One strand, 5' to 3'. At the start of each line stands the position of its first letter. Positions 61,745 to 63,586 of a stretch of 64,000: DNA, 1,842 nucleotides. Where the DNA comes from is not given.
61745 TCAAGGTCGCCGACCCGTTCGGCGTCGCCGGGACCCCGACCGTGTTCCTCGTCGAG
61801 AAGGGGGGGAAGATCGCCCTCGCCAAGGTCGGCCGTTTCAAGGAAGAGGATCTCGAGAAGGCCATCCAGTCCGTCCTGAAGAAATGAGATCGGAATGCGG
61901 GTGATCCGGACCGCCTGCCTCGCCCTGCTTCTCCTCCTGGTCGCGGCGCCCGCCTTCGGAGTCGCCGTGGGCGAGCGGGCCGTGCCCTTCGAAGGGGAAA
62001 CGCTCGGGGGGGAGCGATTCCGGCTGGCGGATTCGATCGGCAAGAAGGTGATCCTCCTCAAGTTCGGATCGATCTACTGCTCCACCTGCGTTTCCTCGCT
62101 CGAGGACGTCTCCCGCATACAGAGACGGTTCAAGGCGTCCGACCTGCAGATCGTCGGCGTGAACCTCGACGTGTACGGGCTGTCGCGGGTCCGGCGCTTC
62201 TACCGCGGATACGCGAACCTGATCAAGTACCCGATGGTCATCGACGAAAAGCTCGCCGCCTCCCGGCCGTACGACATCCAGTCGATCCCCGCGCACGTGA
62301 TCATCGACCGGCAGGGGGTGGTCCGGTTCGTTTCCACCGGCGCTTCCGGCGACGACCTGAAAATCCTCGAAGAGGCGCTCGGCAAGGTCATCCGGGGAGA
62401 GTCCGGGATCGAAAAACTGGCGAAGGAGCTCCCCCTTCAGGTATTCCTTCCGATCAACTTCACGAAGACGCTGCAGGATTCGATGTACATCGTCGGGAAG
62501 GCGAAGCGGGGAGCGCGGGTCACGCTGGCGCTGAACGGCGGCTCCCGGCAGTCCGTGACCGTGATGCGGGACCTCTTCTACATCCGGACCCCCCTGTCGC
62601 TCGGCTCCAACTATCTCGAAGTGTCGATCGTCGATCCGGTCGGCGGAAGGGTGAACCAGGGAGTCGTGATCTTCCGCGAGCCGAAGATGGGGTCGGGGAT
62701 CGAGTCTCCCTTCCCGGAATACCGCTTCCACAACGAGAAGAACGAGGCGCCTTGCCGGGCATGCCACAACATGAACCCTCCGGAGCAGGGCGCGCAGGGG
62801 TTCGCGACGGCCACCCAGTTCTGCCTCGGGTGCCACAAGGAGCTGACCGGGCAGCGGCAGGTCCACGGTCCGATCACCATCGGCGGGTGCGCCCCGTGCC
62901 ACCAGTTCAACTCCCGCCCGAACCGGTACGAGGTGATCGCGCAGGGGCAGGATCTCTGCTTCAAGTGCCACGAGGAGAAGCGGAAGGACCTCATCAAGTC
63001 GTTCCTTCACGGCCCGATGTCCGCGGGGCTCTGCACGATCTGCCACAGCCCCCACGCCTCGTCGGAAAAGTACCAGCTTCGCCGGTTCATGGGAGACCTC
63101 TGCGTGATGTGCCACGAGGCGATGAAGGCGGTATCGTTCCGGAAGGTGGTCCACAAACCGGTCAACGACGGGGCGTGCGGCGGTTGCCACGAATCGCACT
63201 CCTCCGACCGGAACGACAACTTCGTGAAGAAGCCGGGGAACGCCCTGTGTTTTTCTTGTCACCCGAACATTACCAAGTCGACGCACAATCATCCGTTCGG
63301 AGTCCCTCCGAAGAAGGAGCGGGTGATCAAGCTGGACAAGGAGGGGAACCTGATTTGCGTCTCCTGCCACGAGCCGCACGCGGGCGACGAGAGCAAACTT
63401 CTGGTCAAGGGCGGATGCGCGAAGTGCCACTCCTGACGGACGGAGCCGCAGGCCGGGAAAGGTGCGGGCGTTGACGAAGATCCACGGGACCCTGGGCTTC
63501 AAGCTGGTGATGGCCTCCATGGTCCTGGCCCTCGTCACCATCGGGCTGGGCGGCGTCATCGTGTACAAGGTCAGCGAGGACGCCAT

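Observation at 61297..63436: TlpA-like thioredoxin followed by a thioredoxin-domain::decaheme-cytochrome fusion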

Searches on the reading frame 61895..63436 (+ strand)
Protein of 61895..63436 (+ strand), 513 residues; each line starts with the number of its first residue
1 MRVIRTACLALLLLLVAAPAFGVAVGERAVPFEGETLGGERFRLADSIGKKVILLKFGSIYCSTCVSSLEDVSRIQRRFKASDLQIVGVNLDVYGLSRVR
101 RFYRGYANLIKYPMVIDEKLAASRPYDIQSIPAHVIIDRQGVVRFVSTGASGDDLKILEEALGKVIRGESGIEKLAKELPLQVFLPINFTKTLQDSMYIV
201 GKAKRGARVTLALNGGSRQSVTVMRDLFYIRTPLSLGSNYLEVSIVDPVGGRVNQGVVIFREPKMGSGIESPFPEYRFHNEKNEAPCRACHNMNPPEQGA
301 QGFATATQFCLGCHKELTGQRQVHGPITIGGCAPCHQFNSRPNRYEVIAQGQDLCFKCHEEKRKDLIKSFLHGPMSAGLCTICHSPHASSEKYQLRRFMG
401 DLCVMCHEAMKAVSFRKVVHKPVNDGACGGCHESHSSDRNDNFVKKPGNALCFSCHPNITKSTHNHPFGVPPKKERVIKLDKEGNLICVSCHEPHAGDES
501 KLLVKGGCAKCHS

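Call 3: search_protein_families(library=pfam, proteins=[window:61895-63436:+], max_evalue=0.01)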
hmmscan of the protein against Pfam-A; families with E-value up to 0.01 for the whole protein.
window:61895-63436:+ (513 aa): 9 families
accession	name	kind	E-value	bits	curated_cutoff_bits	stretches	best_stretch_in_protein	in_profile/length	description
PF09699.15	Paired_CXXCH_1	-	6.9e-39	131.7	20.6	5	420-458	1-38/41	Doubled CXXCH motif (Paired_CXXCH_1)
PF00578.27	AhpC-TSA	-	1.6e-15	57.6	26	1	25-145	1-123/124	AhpC/TSA family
PF08534.16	Redoxin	-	1.3e-13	51.4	26.6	1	25-162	2-148/148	Redoxin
PF14522.11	Cytochrome_C7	-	3.1e-12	46.6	24.8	3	448-513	12-67/67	Cytochrome c7 and related cytochrome c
PF14537.11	Cytochrom_c3_2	-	4.9e-12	46.6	25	1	425-513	6-79/79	Cytochrome c3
PF13905.12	Thioredoxin_8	-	1.3e-08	35.4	27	1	51-141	2-92/94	Thioredoxin-like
PF02085.21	Cytochrom_CIII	-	9.3e-08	32.8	22.9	1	372-456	25-101/101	Class III cytochrome C family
PF22113.1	Mtrc-MtrF_II-IV_dom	-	1.5e-07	31.5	30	1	352-495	6-166/176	Outer membrane cytochrome MtrC/MtrF-like, domains II/IV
PF22678.1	Cytochrom_c_NrfB-like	-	0.0011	19.9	27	0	452-501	1-49/89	Cytochrome c-type protein NrfB-like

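Call 4: search_protein_families(library=ncbifam, proteins=[window:61895-63436:+], max_evalue=0.01)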
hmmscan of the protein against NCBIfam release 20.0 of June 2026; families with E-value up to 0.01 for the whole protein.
window:61895-63436:+ (513 aa): 12 families
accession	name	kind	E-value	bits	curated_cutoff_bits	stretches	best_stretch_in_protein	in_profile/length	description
TIGR01905.1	paired_CXXCH_1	subfamily_domain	6.7e-37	125.1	25.2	3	372-411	1-40/41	doubled CXXCH domain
TIGR03508.1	decahem_SO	subfamily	5.3e-35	121.1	192.2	3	308-464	71-227/258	DmsE family decaheme c-type cytochrome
NF041028.1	decahem_GSU2203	exception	1.6e-20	73.6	325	2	281-389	122-234/317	GSU2203 family decaheme c-type cytochrome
NF002854.0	PRK03147.1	subfamily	3.4e-15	56.4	170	1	23-153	36-162/176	thiol-disulfide oxidoreductase ResA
NF041054.1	WAxxUGC_long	equivalog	1.5e-09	37.7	300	1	36-144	91-196/354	ResA-like WAxxUGC motif-containing protein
NF041202.1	StoA_CxxC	exception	3.8e-07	30.1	210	1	7-146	10-147/163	endospore biogenesis thiol-disulfide oxidoreductase StoA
NF010625.0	PRK14018.1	equivalog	8.1e-06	24.6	522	1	50-150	56-159/521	bifunctional peptide-methionine (S)-S-oxide reductase MsrA/peptide-methionine (R)-S-oxide reductase MsrB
NF047727.1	4hemeCytCCctA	equivalog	0.00019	21.5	180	1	278-364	33-109/109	tetraheme c-type cytochrome CctA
NF038285.1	deiodinase_rel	hypoth_equivalog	0.0014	18.1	250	1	22-81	175-235/347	deiodinase family protein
NF047696.1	ThlDiSintTplARhiz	equivalog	0.0019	18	230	1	38-119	86-165/219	thiol:disulfide interchange protein TlpA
NF009669.0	PRK13190.1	equivalog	0.0042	16.3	261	1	26-147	6-134/203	putative peroxiredoxin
NF045722.1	c3_cytochr_TmcA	equivalog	0.0067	16.3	114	0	281-332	77-123/125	acidic tetraheme cytochrome c3 TmcA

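Call 8: find_homologous_proteins(query=window:61895-63433:+, max_evalue=0.00001)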
Query window:61895-63433:+ (513 aa): 313 proteins with E <= 0.00001 among 8000 candidates; the best 120 are listed.
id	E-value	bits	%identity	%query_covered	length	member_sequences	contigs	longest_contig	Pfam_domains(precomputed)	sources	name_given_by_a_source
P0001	0.0e+0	1147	95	100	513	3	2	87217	PF09699.16,PF14537.12,PF08534.17,PF13905.13,PF00578.28,PF02085.22,PF14522.12,PF22113.2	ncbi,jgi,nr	ncbi:MAG: hypothetical protein C4529_10945 [Deltaproteobacteria bacterium]|nr:MAG: hypothetical prot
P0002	0.0e+0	1079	88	100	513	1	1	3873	PF09699.16,PF14537.12,PF08534.17,PF13905.13,PF00578.28,PF02085.22,PF14522.12,PF22113.2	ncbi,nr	ncbi:MAG: redoxin domain-containing protein [Deltaproteobacteria bacterium]|nr:redoxin domain-contai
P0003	0.0e+0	1058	90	95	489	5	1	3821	PF09699.16,PF14537.12,PF08534.17,PF13905.13,PF00578.28,PF02085.22,PF14522.12,PF22113.2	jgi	jgi:predicted CXXCH cytochrome family protein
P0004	0.0e+0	1015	82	100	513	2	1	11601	PF09699.16,PF14537.12,PF08534.17,PF13905.13,PF00578.28,PF02085.22,PF14522.12,PF22113.2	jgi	-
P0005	0.0e+0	1011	81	100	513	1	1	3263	PF09699.16,PF14537.12,PF08534.17,PF13905.13,PF00578.28,PF02085.22,PF14522.12,PF22113.2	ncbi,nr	ncbi:MAG TPA: cytochrome c3 family protein [Candidatus Methylomirabilis sp.]|nr:cytochrome c3 family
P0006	0.0e+0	1010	81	100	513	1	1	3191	PF09699.16,PF14537.12,PF08534.17,PF13905.13,PF00578.28,PF02085.22,PF14522.12,PF22113.2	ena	-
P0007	4.2e-296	1001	81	100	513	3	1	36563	PF09699.16,PF14537.12,PF08534.17,PF13905.13,PF00578.28,PF02085.22,PF14522.12,PF22113.2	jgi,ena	jgi:predicted CXXCH cytochrome family protein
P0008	1.1e-295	999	80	100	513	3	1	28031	PF09699.16,PF14537.12,PF08534.17,PF13905.13,PF00578.28,PF02085.22,PF14522.12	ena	-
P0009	8.0e-295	996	79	100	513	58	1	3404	PF09699.16,PF14537.12,PF08534.17,PF13905.13,PF00578.28,PF14522.12,PF22113.2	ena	-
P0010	3.5e-294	994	80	100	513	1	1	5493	PF09699.16,PF14537.12,PF08534.17,PF13905.13,PF00578.28,PF02085.22,PF14522.12,PF22113.2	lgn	-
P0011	6.5e-293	990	80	100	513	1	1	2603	PF09699.16,PF14537.12,PF08534.17,PF13905.13,PF00578.28,PF14522.12,PF22113.2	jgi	-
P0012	1.1e-292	989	79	100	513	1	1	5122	PF09699.16,PF14537.12,PF08534.17,PF13905.13,PF00578.28,PF02085.22,PF14522.12,PF22113.2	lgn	-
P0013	5.0e-292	987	79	100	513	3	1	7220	PF09699.16,PF14537.12,PF08534.17,PF13905.13,PF00578.28,PF02085.22,PF14522.12,PF22113.2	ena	-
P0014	5.1e-292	987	80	99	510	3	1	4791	PF09699.16,PF14537.12,PF08534.17,PF13905.13,PF00578.28,PF14522.12,PF22113.2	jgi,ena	-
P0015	1.1e-291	986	79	100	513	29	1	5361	PF09699.16,PF14537.12,PF08534.17,PF13905.13,PF00578.28,PF02085.22,PF14522.12,PF22113.2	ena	-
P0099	3.1e-148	513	46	96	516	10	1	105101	PF09699.16,PF14537.12,PF08534.17,PF13905.13,PF00578.28,PF14522.12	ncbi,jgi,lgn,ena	-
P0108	1.2e-141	491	42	97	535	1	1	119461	PF09699.16,PF14537.12,PF08534.17,PF13905.13,PF13098.14,PF00578.28,PF14522.12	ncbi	-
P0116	1.3e-135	471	40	95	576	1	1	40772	PF09699.16,PF14537.12,PF00085.27,PF08534.17,PF13905.13,PF13098.14,PF00578.28,PF14522.12,PF22113.2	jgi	jgi:predicted CXXCH cytochrome family protein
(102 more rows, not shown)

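Call 12: find_encoding_contigs(protein=P0001, flank=10000, max_places=3)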
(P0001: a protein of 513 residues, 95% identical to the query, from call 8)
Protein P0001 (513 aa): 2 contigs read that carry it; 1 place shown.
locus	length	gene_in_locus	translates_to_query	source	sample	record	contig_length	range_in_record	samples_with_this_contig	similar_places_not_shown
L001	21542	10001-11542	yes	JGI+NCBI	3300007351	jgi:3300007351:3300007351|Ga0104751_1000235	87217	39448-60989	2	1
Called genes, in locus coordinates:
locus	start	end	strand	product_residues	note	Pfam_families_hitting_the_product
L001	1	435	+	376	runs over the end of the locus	-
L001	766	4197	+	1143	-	PF05547:Peptidase_M6 (weak), PF07494:Reg_prop (faint)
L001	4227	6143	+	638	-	-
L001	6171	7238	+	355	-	-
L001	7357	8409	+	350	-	PF13624:SurA_N_3 (faint)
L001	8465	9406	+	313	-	PF08450:SGL (weak), PF17170:DUF5128 (weak), PF13449:Phytase-like (faint), PF01436:NHL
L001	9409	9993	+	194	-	PF08534:Redoxin, PF00578:AhpC-TSA, PF00085:Thioredoxin (weak), PF13098:Thioredoxin_2, PF13905:Thioredoxin_8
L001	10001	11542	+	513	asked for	PF00578:AhpC-TSA, PF08534:Redoxin, PF13905:Thioredoxin_8 (weak), PF14522:Cytochrome_C7 (faint), PF09699:Paired_CXXCH_1, PF22113:Mtrc-MtrF_II-IV_dom (weak), PF09699:Paired_CXXCH_1, PF14537:Cytochrom_c3_2 (weak), +1 more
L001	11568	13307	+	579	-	PF01590:GAF, PF00990:GGDEF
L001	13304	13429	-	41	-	-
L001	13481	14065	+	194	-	PF01926:MMR_HSR1, PF02421:FeoB_N, PF03193:RsgA_GTPase (faint)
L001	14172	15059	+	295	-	PF00175:NAD_binding_1 (faint), PF10418:DHODB_Fe-S_bind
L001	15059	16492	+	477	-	PF14691:Fer4_20, PF01262:AlaDh_PNT_C (faint), PF13241:NAD_binding_7 (faint), PF07992:Pyr_redox_2, PF13450:NAD_binding_8 (weak), PF13738:Pyr_redox_3 (faint), PF00070:Pyr_redox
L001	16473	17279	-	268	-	PF06050:HGD-D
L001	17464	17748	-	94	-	-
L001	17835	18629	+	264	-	PF01177:Asp_Glu_race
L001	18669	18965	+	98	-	-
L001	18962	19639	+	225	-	PF00005:ABC_tran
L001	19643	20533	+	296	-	PF18075:FtsX_ECD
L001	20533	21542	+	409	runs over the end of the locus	PF01551:Peptidase_M23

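Call 13: find_encoding_contigs(protein=P0099, flank=10000, max_places=2)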
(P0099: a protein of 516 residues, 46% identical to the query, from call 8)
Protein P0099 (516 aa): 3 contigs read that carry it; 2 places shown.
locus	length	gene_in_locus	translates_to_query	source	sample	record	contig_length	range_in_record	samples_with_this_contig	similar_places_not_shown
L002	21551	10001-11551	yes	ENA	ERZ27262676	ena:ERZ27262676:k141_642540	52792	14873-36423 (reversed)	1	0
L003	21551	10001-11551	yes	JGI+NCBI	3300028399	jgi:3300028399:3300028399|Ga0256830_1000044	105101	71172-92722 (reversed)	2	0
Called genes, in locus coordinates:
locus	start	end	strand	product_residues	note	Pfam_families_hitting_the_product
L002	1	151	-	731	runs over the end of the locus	PF14341:PilX_N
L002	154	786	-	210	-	PF07963:N_methyl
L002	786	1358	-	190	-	PF07963:N_methyl, PF12019:GspH (weak)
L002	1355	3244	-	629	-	PF05157:MshEN, PF00437:T2SSE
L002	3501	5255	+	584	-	PF01464:SLT, PF01476:LysM, PF23446:LysM1_NFP_LYK (faint), PF23473:LysM3_LYK4_5 (faint), PF01476:LysM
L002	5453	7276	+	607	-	-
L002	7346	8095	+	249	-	-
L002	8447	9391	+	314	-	PF23500:DUF7133 (faint), PF01436:NHL (weak)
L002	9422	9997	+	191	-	PF00578:AhpC-TSA, PF08534:Redoxin, PF00085:Thioredoxin (faint), PF13098:Thioredoxin_2 (weak), PF13905:Thioredoxin_8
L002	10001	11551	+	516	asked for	PF00578:AhpC-TSA, PF08534:Redoxin, PF13905:Thioredoxin_8, PF14522:Cytochrome_C7 (faint), PF14537:Cytochrom_c3_2 (faint), PF09699:Paired_CXXCH_1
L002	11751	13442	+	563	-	PF01590:GAF, PF13185:GAF_2, PF13492:GAF_3 (weak), PF00990:GGDEF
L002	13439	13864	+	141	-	PF00293:NUDIX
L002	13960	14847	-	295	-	PF02810:SEC-C (weak)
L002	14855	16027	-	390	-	PF00155:Aminotran_1_2, PF01041:DegT_DnrJ_EryC1 (weak)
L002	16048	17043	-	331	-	PF01927:Mut7-C, PF01467:CTP_transf_like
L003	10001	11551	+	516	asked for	PF00578:AhpC-TSA, PF08534:Redoxin, PF13905:Thioredoxin_8, PF14522:Cytochrome_C7 (faint), PF14537:Cytochrom_c3_2 (faint), PF09699:Paired_CXXCH_1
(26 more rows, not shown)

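Call 14: find_encoding_contigs(protein=P0108, flank=10000, max_places=2)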
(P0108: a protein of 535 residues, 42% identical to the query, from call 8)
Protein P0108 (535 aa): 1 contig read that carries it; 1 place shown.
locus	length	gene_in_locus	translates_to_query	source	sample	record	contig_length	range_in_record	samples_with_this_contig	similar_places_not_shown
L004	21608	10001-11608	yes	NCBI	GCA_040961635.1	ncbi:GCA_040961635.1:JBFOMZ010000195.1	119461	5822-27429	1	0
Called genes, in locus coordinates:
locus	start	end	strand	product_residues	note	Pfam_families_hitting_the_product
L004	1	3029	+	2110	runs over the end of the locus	PF14522:Cytochrome_C7 (faint), PF14537:Cytochrom_c3_2 (faint), PF09698:GSu_C4xC__C2xCH (weak)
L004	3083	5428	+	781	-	PF13385:Laminin_G_3 (weak), PF18565:Glyco_hydro2_C5 (faint), PF02369:Big_1, PF09134:Invasin_D3 (weak), PF02369:Big_1 (weak), PF09134:Invasin_D3 (weak)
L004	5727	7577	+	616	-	-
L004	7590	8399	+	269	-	-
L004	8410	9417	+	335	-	PF08450:SGL (faint), PF01436:NHL (faint)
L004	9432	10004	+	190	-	PF00578:AhpC-TSA, PF08534:Redoxin, PF00085:Thioredoxin (weak), PF13098:Thioredoxin_2, PF13905:Thioredoxin_8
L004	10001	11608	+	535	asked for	PF00578:AhpC-TSA, PF08534:Redoxin, PF13098:Thioredoxin_2 (faint), PF13905:Thioredoxin_8 (weak), PF14522:Cytochrome_C7 (faint), PF14537:Cytochrom_c3_2 (faint), PF09699:Paired_CXXCH_1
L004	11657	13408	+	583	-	PF00989:PAS, PF08448:PAS_4, PF13188:PAS_8 (weak), PF13426:PAS_9, PF00512:HisKA, PF02518:HATPase_c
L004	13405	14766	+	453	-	PF00072:Response_reg, PF00158:Sigma54_activat, PF14532:Sigma54_activ_2, PF07728:AAA_5, PF25601:AAA_lid_14, PF02954:HTH_8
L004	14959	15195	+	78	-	-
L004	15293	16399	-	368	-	PF13506:Glyco_transf_21 (faint), PF00535:Glycos_transf_2, PF10111:Glyco_tranf_2_2 (weak), PF13641:Glyco_tranf_2_3, PF13632:Glyco_trans_2_3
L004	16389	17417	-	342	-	PF04055:Radical_SAM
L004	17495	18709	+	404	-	PF01075:Glyco_transf_9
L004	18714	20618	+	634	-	PF00515:TPR_1 (faint), PF14559:TPR_19, PF13428:TPR_14 (weak), PF13432:TPR_16, PF14559:TPR_19 (weak), PF13424:TPR_12 (weak), PF13428:TPR_14 (weak), PF14559:TPR_19 (weak), +11 more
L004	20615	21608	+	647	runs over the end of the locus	PF13374:TPR_10 (faint), PF13432:TPR_16 (faint), PF13428:TPR_14 (faint), PF13176:TPR_7 (faint), PF14559:TPR_19 (faint), PF00515:TPR_1 (faint), PF07719:TPR_2 (faint), PF13424:TPR_12 (weak), +3 more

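Call 15: find_encoding_contigs(protein=P0116, flank=10000, max_places=2)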
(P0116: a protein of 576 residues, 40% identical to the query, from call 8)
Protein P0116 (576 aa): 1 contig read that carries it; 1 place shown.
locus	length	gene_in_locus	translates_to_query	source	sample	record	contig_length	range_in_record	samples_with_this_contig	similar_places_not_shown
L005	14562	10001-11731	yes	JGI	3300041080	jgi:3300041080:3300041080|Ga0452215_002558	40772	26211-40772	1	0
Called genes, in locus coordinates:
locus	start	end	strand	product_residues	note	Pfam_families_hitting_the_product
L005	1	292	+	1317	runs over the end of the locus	PF00041:fn3 (faint), PF25833:Fn3_SaeA_3rd (faint), PF02369:Big_1, PF09134:Invasin_D3, PF02369:Big_1, PF09134:Invasin_D3 (weak), PF00364:Biotin_lipoyl (weak)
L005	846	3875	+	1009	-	PF13517:FG-GAP_3 (faint), PF01839:FG-GAP (weak), PF13229:Beta_helix, PF05048:NosD, PF13229:Beta_helix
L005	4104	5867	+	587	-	-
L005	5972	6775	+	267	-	-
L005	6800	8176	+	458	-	PF13623:SurA_N_2 (faint), PF13145:Rotamase_2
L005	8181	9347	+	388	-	PF08450:SGL (faint), PF01436:NHL (weak), PF17170:DUF5128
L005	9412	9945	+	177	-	PF00578:AhpC-TSA, PF08534:Redoxin, PF00085:Thioredoxin (faint), PF13098:Thioredoxin_2, PF13905:Thioredoxin_8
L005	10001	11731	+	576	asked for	PF13098:Thioredoxin_2 (faint), PF00085:Thioredoxin (faint), PF00578:AhpC-TSA, PF08534:Redoxin, PF13905:Thioredoxin_8, PF09699:Paired_CXXCH_1, PF22113:Mtrc-MtrF_II-IV_dom (weak), PF09699:Paired_CXXCH_1, +2 more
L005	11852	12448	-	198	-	-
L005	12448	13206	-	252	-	-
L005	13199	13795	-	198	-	-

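Call 16: predict_structure(alignment_id=A1)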
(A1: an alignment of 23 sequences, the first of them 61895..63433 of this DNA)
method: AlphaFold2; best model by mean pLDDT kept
length: 513 residues; sequences in the alignment: 23
mean_pLDDT: 58.9   pTM: 0.53
mean pLDDT of the five models: 58.9, 57.4, 56.9, 54.2, 53.2
residues with pLDDT >= 90: 51; 70-90: 130; 50-70: 99; < 50: 233
segments of 3 or more residues with pLDDT < 50: 14-21, 186-188, 264-270, 289-291, 295-352, 368-472, 474-513
pLDDT, mean of each block of 10 residues (from residue 1): 68 45 73 85 90 91 82 92 92 71 85 82 72 90 86 87 90 67 57 65 77 77 67 69 73 70 47 52 48 46 40 36 32 36 40 49 49 39 34 31 37 35 35 35 40 46 40 44 40 39 38 32
secondary structure, 60 per line:
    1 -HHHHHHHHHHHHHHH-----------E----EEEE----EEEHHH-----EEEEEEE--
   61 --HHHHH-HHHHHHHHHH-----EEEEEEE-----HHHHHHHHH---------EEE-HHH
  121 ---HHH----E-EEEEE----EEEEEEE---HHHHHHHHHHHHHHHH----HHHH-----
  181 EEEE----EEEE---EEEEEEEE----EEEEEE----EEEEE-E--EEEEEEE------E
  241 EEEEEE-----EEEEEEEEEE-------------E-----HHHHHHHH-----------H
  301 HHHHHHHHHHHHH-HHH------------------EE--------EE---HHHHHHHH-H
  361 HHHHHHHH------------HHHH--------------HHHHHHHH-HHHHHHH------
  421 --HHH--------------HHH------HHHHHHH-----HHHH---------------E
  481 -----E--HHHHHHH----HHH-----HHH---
elements in order: H2-16 E33-36 E41-43 E52-58 H63-67 H69-78 E84-90 H96-104 E114-116 E133-137 E142-148 H152-167 H172-175 E181-184 E189-192 E196-203 E208-213 E218-222 E227-233 E240-246 E252-261 H281-288 H300-313 H351-358 H360-368 H381-384 H399-406 H408-414 H449-455 H461-464 H489-495
